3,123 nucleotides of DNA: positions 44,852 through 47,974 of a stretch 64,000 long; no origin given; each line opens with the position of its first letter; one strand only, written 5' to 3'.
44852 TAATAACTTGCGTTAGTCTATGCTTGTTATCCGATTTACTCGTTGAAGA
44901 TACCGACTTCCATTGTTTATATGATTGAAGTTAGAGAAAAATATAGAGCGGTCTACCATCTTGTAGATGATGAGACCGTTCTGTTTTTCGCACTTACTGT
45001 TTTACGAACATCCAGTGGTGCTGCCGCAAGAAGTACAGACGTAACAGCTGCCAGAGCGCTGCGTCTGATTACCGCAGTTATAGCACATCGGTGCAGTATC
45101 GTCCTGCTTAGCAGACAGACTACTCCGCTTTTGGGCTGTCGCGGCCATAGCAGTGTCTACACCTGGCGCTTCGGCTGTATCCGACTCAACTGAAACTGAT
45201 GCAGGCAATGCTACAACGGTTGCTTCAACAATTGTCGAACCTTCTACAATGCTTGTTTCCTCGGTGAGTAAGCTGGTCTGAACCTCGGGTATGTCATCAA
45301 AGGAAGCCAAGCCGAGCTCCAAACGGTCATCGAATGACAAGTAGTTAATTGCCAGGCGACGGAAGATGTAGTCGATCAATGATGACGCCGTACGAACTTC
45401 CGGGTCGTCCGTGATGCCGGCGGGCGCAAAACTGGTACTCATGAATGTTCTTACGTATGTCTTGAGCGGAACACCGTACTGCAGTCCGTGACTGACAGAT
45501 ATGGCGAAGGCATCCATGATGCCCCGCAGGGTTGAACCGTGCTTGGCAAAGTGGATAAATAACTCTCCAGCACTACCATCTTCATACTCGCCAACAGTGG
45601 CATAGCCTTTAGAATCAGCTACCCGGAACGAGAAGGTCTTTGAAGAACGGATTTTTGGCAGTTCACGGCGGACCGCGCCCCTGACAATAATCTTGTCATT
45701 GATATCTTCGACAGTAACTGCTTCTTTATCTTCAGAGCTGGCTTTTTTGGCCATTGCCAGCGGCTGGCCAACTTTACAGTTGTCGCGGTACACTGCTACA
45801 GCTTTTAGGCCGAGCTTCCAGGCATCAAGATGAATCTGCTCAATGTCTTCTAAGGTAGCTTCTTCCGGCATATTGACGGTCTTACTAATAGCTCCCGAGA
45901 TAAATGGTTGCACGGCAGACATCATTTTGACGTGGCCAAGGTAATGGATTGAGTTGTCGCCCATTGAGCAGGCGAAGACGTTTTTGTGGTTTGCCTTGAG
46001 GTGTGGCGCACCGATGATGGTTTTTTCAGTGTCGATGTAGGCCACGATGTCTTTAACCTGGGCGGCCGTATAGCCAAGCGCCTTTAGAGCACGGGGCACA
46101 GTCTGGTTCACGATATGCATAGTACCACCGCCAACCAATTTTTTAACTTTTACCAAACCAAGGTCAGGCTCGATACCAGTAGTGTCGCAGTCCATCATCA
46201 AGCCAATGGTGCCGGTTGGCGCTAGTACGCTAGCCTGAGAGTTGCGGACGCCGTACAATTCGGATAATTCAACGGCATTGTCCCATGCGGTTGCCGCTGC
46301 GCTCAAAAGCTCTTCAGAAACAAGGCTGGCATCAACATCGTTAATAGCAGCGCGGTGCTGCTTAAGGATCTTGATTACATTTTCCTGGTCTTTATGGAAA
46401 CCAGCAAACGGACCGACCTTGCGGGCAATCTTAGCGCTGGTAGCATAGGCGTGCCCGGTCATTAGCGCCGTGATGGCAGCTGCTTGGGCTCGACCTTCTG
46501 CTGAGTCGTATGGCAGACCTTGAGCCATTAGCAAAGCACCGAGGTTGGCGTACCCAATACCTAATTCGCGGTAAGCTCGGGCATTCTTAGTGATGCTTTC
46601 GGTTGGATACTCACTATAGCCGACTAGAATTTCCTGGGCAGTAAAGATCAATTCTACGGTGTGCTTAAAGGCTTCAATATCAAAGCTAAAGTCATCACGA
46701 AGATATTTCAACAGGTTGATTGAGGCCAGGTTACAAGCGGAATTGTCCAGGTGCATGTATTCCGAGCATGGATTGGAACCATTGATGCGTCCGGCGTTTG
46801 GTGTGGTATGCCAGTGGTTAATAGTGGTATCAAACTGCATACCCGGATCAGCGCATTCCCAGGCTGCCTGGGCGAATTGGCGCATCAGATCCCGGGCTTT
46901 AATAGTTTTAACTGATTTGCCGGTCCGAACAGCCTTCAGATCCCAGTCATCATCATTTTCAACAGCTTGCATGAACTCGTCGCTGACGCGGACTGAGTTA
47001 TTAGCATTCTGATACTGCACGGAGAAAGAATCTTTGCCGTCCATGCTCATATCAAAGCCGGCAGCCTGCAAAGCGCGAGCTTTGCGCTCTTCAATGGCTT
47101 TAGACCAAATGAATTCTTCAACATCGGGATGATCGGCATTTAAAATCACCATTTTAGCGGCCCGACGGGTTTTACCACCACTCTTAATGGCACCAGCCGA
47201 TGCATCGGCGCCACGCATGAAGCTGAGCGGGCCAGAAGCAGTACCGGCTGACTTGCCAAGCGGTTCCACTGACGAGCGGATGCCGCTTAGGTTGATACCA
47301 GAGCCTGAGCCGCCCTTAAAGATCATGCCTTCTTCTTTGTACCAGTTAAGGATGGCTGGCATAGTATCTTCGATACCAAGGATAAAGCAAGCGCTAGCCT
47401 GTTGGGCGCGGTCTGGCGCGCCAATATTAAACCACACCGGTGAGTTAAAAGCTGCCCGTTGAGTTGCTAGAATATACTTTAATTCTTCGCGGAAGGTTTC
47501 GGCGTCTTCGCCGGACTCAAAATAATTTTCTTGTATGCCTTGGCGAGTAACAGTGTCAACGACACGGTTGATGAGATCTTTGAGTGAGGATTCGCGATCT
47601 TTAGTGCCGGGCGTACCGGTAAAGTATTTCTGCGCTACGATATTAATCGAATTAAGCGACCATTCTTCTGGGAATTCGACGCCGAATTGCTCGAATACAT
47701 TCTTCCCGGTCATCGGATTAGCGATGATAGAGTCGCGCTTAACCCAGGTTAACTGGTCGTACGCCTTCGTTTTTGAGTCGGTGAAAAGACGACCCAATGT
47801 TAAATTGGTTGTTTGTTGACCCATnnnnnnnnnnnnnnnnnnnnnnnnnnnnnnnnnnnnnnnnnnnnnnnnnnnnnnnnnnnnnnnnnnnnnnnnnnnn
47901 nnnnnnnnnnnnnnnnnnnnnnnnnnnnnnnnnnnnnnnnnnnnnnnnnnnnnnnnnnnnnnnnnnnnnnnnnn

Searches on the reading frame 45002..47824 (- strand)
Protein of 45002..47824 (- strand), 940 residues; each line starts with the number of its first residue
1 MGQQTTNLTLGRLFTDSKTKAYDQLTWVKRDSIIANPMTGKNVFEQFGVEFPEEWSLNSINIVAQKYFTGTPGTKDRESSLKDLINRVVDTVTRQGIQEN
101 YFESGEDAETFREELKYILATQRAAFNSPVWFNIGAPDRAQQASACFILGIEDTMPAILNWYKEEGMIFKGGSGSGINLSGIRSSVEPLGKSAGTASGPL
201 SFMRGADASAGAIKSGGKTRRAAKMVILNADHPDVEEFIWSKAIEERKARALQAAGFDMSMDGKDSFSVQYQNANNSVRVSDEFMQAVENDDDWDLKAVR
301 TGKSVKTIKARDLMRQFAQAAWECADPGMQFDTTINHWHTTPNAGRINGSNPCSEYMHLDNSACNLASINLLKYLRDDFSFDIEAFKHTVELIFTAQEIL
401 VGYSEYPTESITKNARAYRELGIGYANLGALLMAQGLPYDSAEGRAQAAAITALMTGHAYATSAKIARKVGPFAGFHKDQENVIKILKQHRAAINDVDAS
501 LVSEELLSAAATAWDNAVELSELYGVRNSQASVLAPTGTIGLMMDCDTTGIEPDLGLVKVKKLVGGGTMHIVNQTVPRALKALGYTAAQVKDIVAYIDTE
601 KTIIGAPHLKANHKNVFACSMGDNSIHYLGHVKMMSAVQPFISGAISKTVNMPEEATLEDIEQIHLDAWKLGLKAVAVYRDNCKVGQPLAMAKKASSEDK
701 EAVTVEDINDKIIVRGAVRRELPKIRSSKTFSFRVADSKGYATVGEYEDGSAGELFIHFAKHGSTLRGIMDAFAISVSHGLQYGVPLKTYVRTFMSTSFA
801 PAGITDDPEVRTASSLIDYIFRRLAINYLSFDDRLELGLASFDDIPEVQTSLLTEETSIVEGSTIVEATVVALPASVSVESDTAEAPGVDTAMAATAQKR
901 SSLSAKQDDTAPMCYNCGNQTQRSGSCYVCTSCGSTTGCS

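Call 8: search_protein_families(library=pfam, proteins=[window:45002-47824:-])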
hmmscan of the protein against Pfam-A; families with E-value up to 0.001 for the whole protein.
window:45002-47824:- (940 aa): 3 families
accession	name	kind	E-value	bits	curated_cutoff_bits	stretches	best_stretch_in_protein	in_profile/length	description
PF02867.20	Ribonuc_red_lgC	-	1.7e-141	472.9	23.9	1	144-679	1-523/523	Ribonucleotide reductase, barrel domain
PF08471.15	Ribonuc_red_2_N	-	6.4e-17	62.1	27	1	39-122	1-103/103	Class II vitamin B12-dependent ribonucleotide reductase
PF12637.14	TSCPD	-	3.6e-07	30.8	22.8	1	737-825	13-85/88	TSCPD domain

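Call 12: find_homologous_proteins(query=window:45002-47824:-, max_evalue=1e-50)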
Query window:45002-47824:- (940 aa): 8000 proteins with E <= 1e-50 among 8000 candidates; the best 120 are listed.
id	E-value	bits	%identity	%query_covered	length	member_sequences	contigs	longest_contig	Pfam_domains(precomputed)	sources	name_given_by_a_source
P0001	0.0e+0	2123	100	100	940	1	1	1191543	PF02867.21,PF08471.16,PF12637.15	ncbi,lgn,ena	-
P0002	0.0e+0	1835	86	100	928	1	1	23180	PF02867.21,PF08471.16,PF12637.15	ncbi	ncbi:MAG: vitamin B12-dependent ribonucleotide reductase [Candidatus Saccharimonadales bacterium]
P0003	0.0e+0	1833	85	100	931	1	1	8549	PF02867.21,PF08471.16,PF12637.15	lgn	-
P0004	0.0e+0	1826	84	100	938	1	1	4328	PF02867.21,PF08471.16,PF12637.15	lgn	-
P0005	0.0e+0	1793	82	100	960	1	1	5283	PF02867.21,PF08471.16,PF12637.15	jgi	jgi:ribonucleoside-diphosphate reductase alpha chain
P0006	0.0e+0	1765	81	100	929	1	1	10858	PF02867.21,PF08471.16,PF12637.15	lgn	-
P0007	0.0e+0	1763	81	100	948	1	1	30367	PF02867.21,PF08471.16,PF12637.15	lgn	-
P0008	0.0e+0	1762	81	100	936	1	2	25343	PF02867.21,PF08471.16,PF12637.15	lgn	-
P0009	0.0e+0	1760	83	100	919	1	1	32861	PF02867.21,PF08471.16,PF12637.15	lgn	-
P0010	0.0e+0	1756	81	100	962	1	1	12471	PF02867.21,PF08471.16,PF12637.15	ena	-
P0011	0.0e+0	1754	82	100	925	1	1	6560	PF02867.21,PF08471.16,PF12637.15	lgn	-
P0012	0.0e+0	1753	81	100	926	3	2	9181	PF02867.21,PF08471.16,PF12637.15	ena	-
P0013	0.0e+0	1752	81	100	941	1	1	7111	PF02867.21,PF08471.16,PF12637.15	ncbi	-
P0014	0.0e+0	1751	81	100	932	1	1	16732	PF02867.21,PF08471.16,PF12637.15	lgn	-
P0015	0.0e+0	1747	81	100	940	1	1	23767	PF02867.21,PF08471.16,PF12637.15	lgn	-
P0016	0.0e+0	1745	80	100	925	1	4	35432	PF02867.21,PF08471.16,PF12637.15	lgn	-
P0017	0.0e+0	1739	81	100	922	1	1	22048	PF02867.21,PF00317.27,PF08471.16,PF12637.15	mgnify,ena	mgnify:CR=1 FL=1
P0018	0.0e+0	1738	80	100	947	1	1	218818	PF02867.21,PF08471.16,PF12637.15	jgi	jgi:ribonucleoside-diphosphate reductase alpha chain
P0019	0.0e+0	1734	81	100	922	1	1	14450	PF02867.21,PF08471.16,PF12637.15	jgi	jgi:ribonucleoside-diphosphate reductase alpha chain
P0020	0.0e+0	1733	80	100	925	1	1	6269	PF02867.21,PF08471.16,PF12637.15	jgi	jgi:ribonucleoside-diphosphate reductase alpha chain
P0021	0.0e+0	1733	80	100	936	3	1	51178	PF02867.21,PF08471.16,PF12637.15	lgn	-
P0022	0.0e+0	1732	80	100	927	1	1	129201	PF02867.21,PF08471.16,PF12637.15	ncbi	-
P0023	0.0e+0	1728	80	100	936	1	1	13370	PF02867.21,PF08471.16,PF12637.15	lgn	-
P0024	0.0e+0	1727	80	100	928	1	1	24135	PF02867.21,PF08471.16,PF12637.15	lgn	-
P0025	0.0e+0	1726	80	100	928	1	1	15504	PF02867.21,PF08471.16,PF12637.15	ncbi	-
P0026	0.0e+0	1724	78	100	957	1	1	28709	PF02867.21,PF08471.16,PF12637.15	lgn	-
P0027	0.0e+0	1723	78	100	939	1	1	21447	PF02867.21,PF08471.16,PF12637.15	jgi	jgi:ribonucleoside-diphosphate reductase alpha chain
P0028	0.0e+0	1722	80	100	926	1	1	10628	PF02867.21,PF08471.16,PF12637.15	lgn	-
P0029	0.0e+0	1720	78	100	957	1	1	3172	PF02867.21,PF08471.16,PF12637.15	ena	-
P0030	0.0e+0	1720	79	100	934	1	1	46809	PF02867.21,PF08471.16,PF12637.15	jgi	jgi:ribonucleoside-diphosphate reductase alpha chain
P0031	0.0e+0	1718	81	100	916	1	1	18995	PF02867.21,PF08471.16,PF12637.15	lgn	-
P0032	0.0e+0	1716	79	100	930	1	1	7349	PF02867.21,PF00317.27,PF08471.16,PF12637.15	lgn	-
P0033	0.0e+0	1714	79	100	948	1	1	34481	PF02867.21,PF08471.16,PF12637.15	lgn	-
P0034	0.0e+0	1714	79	100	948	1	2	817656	PF02867.21,PF08471.16,PF12637.15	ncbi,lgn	-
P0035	0.0e+0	1714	80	100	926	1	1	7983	PF02867.21,PF08471.16,PF12637.15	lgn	-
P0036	0.0e+0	1712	80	100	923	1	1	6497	PF02867.21,PF08471.16,PF12637.15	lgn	-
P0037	0.0e+0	1710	80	100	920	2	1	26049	PF02867.21,PF08471.16,PF12637.15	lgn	-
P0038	0.0e+0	1708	79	100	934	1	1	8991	PF02867.21,PF08471.16,PF12637.15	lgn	-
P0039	0.0e+0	1708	80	100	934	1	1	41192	PF02867.21,PF08471.16,PF12637.15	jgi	jgi:ribonucleoside-diphosphate reductase alpha chain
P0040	0.0e+0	1706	81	100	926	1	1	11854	PF02867.21,PF08471.16,PF12637.15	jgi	jgi:ribonucleoside-diphosphate reductase alpha chain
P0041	0.0e+0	1705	79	100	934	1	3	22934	PF02867.21,PF08471.16,PF12637.15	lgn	-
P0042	0.0e+0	1705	79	100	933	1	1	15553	PF02867.21,PF08471.16,PF12637.15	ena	-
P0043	0.0e+0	1704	80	100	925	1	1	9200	PF02867.21,PF08471.16,PF12637.15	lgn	-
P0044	0.0e+0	1704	80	100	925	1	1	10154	PF02867.21,PF08471.16,PF12637.15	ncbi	-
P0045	0.0e+0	1703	80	100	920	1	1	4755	PF02867.21,PF08471.16,PF12637.15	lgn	-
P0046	0.0e+0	1702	81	100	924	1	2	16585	PF02867.21,PF08471.16,PF12637.15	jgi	jgi:ribonucleoside-diphosphate reductase alpha chain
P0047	0.0e+0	1702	80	100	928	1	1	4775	PF02867.21,PF08471.16,PF12637.15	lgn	-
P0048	0.0e+0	1702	81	100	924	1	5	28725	PF02867.21,PF08471.16,PF12637.15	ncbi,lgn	-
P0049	0.0e+0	1701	80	100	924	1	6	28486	PF02867.21,PF08471.16,PF12637.15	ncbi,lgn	-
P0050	0.0e+0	1701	79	100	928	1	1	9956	PF02867.21,PF08471.16,PF12637.15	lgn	-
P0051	0.0e+0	1700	79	100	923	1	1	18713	PF02867.21,PF08471.16,PF12637.15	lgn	-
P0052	0.0e+0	1700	80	100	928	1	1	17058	PF02867.21,PF08471.16,PF12637.15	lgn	-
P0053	0.0e+0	1699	80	100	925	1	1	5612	PF02867.21,PF00317.27,PF08471.16,PF12637.15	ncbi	-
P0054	0.0e+0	1699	79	100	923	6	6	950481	PF02867.21,PF08471.16,PF12637.15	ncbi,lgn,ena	-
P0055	0.0e+0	1699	79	100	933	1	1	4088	PF02867.21,PF08471.16,PF12637.15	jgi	jgi:ribonucleoside-diphosphate reductase alpha chain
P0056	0.0e+0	1698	79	100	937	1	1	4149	PF02867.21,PF08471.16,PF12637.15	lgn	-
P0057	0.0e+0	1698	80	100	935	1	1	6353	PF02867.21,PF08471.16,PF12637.15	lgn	-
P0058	0.0e+0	1695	79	100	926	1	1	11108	PF02867.21,PF08471.16,PF12637.15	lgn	-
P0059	0.0e+0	1695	79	100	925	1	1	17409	PF02867.21,PF08471.16,PF12637.15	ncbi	-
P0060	0.0e+0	1695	79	100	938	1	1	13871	PF02867.21,PF08471.16,PF12637.15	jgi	jgi:ribonucleoside-diphosphate reductase alpha chain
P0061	0.0e+0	1695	79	100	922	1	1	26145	PF02867.21,PF00317.27,PF08471.16,PF12637.15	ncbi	-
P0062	0.0e+0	1694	80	100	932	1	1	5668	PF02867.21,PF08471.16,PF12637.15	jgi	jgi:ribonucleoside-diphosphate reductase alpha chain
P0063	0.0e+0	1693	81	100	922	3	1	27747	PF02867.21,PF08471.16,PF12637.15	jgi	jgi:ribonucleoside-diphosphate reductase alpha chain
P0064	0.0e+0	1693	79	100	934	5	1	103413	PF02867.21,PF08471.16,PF12637.15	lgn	-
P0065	0.0e+0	1693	79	100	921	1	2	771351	PF02867.21,PF08471.16,PF12637.15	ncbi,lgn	-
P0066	0.0e+0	1692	79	100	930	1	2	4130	PF02867.21,PF08471.16,PF12637.15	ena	-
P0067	0.0e+0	1691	78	100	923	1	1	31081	PF02867.21,PF08471.16,PF12637.15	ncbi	-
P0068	0.0e+0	1690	78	100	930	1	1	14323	PF02867.21,PF08471.16,PF12637.15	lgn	-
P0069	0.0e+0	1690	80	99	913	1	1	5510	PF02867.21,PF08471.16,PF12637.15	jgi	jgi:ribonucleoside-diphosphate reductase alpha chain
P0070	0.0e+0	1689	79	100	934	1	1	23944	PF02867.21,PF08471.16,PF12637.15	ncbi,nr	ncbi:MAG: ribonucleoside-diphosphate reductase class [Candidatus Saccharibacteria bacterium]|nr:ribo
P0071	0.0e+0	1689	78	100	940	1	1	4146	PF02867.21,PF08471.16,PF12637.15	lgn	-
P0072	0.0e+0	1688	78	100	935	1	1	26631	PF02867.21,PF08471.16,PF12637.15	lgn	-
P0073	0.0e+0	1687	78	100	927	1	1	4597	PF02867.21,PF08471.16,PF12637.15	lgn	-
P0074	0.0e+0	1687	78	100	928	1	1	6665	PF02867.21,PF08471.16,PF12637.15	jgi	jgi:ribonucleoside-diphosphate reductase alpha chain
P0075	0.0e+0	1686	78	100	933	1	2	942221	PF02867.21,PF08471.16,PF12637.15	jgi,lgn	jgi:ribonucleoside-diphosphate reductase alpha chain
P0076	0.0e+0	1686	79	100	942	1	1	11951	PF02867.21,PF08471.16,PF12637.15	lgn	-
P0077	0.0e+0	1686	78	100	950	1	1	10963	PF02867.21,PF08471.16,PF12637.15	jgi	jgi:ribonucleoside-diphosphate reductase alpha chain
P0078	0.0e+0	1686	78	100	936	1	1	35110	PF02867.21,PF08471.16,PF12637.15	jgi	jgi:ribonucleoside-diphosphate reductase alpha chain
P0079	0.0e+0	1685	78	100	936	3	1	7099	PF02867.21,PF08471.16,PF12637.15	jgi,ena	-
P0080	0.0e+0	1685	78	100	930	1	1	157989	PF02867.21,PF08471.16,PF12637.15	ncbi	ncbi:MAG: vitamin B12-dependent ribonucleotide reductase [Patescibacteria group bacterium]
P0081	0.0e+0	1684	78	100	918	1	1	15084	PF02867.21,PF08471.16,PF12637.15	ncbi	-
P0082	0.0e+0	1684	78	100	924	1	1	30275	PF02867.21,PF08471.16,PF12637.15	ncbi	-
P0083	0.0e+0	1684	79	100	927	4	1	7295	PF02867.21,PF08471.16,PF12637.15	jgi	jgi:ribonucleoside-diphosphate reductase alpha chain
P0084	0.0e+0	1684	79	100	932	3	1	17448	PF02867.21,PF08471.16,PF12637.15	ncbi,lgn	-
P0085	0.0e+0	1684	78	100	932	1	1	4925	PF02867.21,PF08471.16,PF12637.15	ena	-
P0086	0.0e+0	1683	78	100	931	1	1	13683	PF02867.21,PF08471.16,PF12637.15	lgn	-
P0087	0.0e+0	1683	78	100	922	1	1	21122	PF02867.21,PF08471.16,PF12637.15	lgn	-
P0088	0.0e+0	1683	79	100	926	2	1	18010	PF02867.21,PF08471.16,PF12637.15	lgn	-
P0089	0.0e+0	1683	79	100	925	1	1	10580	PF02867.21,PF08471.16,PF12637.15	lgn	-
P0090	0.0e+0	1682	79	100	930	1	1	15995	PF02867.21,PF08471.16,PF12637.15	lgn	-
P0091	0.0e+0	1682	79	100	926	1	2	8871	PF02867.21,PF08471.16,PF12637.15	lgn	-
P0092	0.0e+0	1682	79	100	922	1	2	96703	PF02867.21,PF08471.16,PF12637.15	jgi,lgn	-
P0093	0.0e+0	1681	78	100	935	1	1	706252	PF02867.21,PF08471.16,PF12637.15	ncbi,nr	ncbi:MAG: vitamin B12-dependent ribonucleotide reductase [Candidatus Saccharibacteria bacterium]|nr:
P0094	0.0e+0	1681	79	100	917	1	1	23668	PF02867.21,PF08471.16,PF12637.15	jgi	jgi:ribonucleoside-diphosphate reductase alpha chain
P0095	0.0e+0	1681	78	100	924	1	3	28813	PF02867.21,PF08471.16,PF12637.15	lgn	-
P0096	0.0e+0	1681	78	100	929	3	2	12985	PF02867.21,PF00317.27,PF08471.16,PF12637.15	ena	-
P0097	0.0e+0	1681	79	100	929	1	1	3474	PF02867.21,PF08471.16,PF12637.15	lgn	-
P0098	0.0e+0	1681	77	100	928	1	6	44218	PF02867.21,PF08471.16,PF12637.15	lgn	-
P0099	0.0e+0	1680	79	100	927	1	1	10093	PF02867.21,PF08471.16,PF12637.15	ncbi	-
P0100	0.0e+0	1679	79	100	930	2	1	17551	PF02867.21,PF08471.16,PF12637.15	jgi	jgi:ribonucleoside-diphosphate reductase alpha chain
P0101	0.0e+0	1679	78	100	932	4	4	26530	PF02867.21,PF08471.16,PF12637.15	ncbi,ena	-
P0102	0.0e+0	1679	78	100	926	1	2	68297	PF02867.21,PF08471.16,PF12637.15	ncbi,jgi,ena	-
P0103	0.0e+0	1679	78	100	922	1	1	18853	PF02867.21,PF08471.16,PF12637.15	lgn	-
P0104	0.0e+0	1679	79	100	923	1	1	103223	PF02867.21,PF08471.16,PF12637.15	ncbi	-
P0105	0.0e+0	1678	79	100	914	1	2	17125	PF02867.21,PF00317.27,PF08471.16,PF12637.15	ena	-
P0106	0.0e+0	1678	78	100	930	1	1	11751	PF02867.21,PF08471.16,PF12637.15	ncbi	-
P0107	0.0e+0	1678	78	100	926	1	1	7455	PF02867.21,PF08471.16,PF12637.15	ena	-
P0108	0.0e+0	1678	79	100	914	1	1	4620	PF02867.21,PF00317.27,PF08471.16,PF12637.15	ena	-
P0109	0.0e+0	1678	79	100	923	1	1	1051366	PF02867.21,PF08471.16,PF12637.15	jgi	jgi:ribonucleoside-diphosphate reductase alpha chain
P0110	0.0e+0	1678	79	100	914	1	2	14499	PF02867.21,PF00317.27,PF08471.16,PF12637.15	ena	-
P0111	0.0e+0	1677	78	100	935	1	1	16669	PF02867.21,PF08471.16,PF12637.15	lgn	-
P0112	0.0e+0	1677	78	100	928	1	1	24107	PF02867.21,PF08471.16,PF12637.15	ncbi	-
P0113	0.0e+0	1677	79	100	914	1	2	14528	PF02867.21,PF00317.27,PF08471.16,PF12637.15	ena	-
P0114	0.0e+0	1677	78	100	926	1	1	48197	PF02867.21,PF08471.16,PF12637.15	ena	-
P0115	0.0e+0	1677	78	100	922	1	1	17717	PF02867.21,PF08471.16,PF12637.15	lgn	-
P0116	0.0e+0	1677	79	100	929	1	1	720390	PF02867.21,PF08471.16,PF12637.15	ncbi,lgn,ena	-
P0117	0.0e+0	1677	78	100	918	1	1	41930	PF02867.21,PF08471.16,PF12637.15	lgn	-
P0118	0.0e+0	1676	78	100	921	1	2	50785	PF02867.21,PF08471.16,PF12637.15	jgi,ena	jgi:ribonucleoside-diphosphate reductase alpha chain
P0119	0.0e+0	1676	79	100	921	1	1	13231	PF02867.21,PF08471.16,PF12637.15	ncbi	-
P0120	0.0e+0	1676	78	100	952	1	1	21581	PF02867.21,PF08471.16,PF12637.15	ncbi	-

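Call 13: find_related_loci(query=window:45002-47824:-, collection=genome_contigs, flank=4000)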
Query window:45002-47824:- (940 aa) in genome_contigs; peptide patterns used: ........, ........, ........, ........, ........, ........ (x = any residue, [..] = any of these).
599 stretches matched a pattern (row limit reached: there are more); 594 encode a relative of the query (tblastn E <= 1e-3); the best 80 are kept; 80 distinct loci.
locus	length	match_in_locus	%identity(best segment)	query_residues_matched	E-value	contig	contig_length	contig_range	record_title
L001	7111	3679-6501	81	1-940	0e+0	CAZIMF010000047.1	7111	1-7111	MAG TPA_asm: uncultured Candidatus Saccharibacteria bacterium isolate SRP200132_co1_3 genome assembly, contig: NODE_1962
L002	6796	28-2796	80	4-940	0e+0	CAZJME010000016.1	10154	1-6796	MAG TPA_asm: uncultured Candidatus Saccharibacteria bacterium isolate SRP135725_co1_616 genome assembly, contig: NODE_93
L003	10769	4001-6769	79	4-940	0e+0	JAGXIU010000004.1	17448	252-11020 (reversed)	MAG: Candidatus Saccharibacteria bacterium isolate LH_M93 k141_1276922, whole genome shotgun sequence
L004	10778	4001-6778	78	4-940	0e+0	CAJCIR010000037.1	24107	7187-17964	Chlamydiae bacterium isolate BOG_genome_mining.3 genome assembly, contig: k141_8906661, whole genome shotgun sequence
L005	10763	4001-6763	78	1-940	0e+0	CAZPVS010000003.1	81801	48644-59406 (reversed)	MAG TPA_asm: uncultured Candidatus Saccharibacteria bacterium isolate SRP329715_co1_113 genome assembly, contig: NODE_32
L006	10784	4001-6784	79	4-940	0e+0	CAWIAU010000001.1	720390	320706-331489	MAG: uncultured bacterium isolate MFD01275.bin.1.89 genome assembly, contig: contig_10368, whole genome shotgun sequence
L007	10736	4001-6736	79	4-940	0e+0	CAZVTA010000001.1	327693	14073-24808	MAG TPA_asm: uncultured Candidatus Saccharibacteria bacterium isolate SRP342105_co3_76 genome assembly, contig: NODE_3_l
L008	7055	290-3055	78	1-940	0e+0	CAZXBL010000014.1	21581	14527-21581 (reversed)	MAG TPA_asm: uncultured Candidatus Saccharibacteria bacterium isolate binchicken_co174_40 genome assembly, contig: NODE_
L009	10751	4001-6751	77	1-940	0e+0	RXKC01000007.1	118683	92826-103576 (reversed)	MAG: Candidatus Saccharibacteria bacterium isolate AWTP1-31 sample_9_scaffold_12, whole genome shotgun sequence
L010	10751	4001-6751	79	4-940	0e+0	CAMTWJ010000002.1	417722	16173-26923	MAG: uncultured Candidatus Saccharibacteria bacterium isolate G02_MAG_00014 genome assembly, contig: G02_MAG_00014_00000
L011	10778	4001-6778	78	4-940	0e+0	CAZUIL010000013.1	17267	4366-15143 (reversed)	MAG TPA_asm: uncultured Candidatus Saccharibacteria bacterium isolate SRP144015_co1_52 genome assembly, contig: NODE_163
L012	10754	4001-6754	77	4-940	0e+0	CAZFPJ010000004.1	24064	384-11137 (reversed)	MAG TPA_asm: uncultured Candidatus Saccharibacteria bacterium isolate SRP292972_co3_78 genome assembly, contig: NODE_120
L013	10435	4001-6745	77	4-940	0e+0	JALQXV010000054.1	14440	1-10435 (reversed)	MAG: Candidatus Saccharimonadia bacterium isolate HJD.2 HJD_142461, whole genome shotgun sequence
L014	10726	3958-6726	77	4-940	0e+0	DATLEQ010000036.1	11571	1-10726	MAG TPA_asm: Candidatus Limnocylindrales bacterium isolate SMAG_U14380 k141_9875868, whole genome shotgun sequence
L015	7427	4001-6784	77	4-940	0e+0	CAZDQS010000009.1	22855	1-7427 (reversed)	MAG TPA_asm: uncultured Candidatus Saccharibacteria bacterium isolate SRP144015_co1_47 genome assembly, contig: NODE_113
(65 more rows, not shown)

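Call 18: find_encoding_contigs(protein=P0002, flank=3000, max_places=2)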
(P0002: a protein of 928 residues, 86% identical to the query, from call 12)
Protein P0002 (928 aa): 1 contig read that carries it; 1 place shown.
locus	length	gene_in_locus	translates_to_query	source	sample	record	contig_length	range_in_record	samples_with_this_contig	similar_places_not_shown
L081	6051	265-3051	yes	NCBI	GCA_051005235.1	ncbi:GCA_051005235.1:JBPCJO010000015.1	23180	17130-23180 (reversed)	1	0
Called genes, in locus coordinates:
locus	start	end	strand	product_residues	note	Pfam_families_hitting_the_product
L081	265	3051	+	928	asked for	PF08471:Ribonuc_red_2_N, PF02867:Ribonuc_red_lgC, PF12637:TSCPD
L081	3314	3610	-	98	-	-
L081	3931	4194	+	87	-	-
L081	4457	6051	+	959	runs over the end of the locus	PF00133:tRNA-synt_1, PF09334:tRNA-synt_1g (weak), PF08264:Anticodon_1, PF19302:DUF5915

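Call 19: find_encoding_contigs(protein=P0003, flank=3000, max_places=2)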
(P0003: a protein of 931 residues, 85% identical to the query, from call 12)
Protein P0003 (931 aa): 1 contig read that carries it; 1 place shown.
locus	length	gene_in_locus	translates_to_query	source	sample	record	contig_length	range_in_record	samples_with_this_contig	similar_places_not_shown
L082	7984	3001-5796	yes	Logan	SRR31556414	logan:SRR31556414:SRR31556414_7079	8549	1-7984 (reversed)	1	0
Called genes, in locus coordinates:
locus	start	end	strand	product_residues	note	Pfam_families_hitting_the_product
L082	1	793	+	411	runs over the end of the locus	PF06723:MreB_Mbl (faint), PF11104:PilM_2 (faint), PF02491:SHS2_FTSA, PF14450:FtsA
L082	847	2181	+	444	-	PF00091:Tubulin, PF12327:FtsZ_C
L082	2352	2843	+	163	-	PF22811:Zn_ribbon_NrdR, PF03477:ATP-cone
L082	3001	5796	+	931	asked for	PF08471:Ribonuc_red_2_N, PF02867:Ribonuc_red_lgC, PF12637:TSCPD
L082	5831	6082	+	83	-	-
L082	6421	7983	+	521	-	?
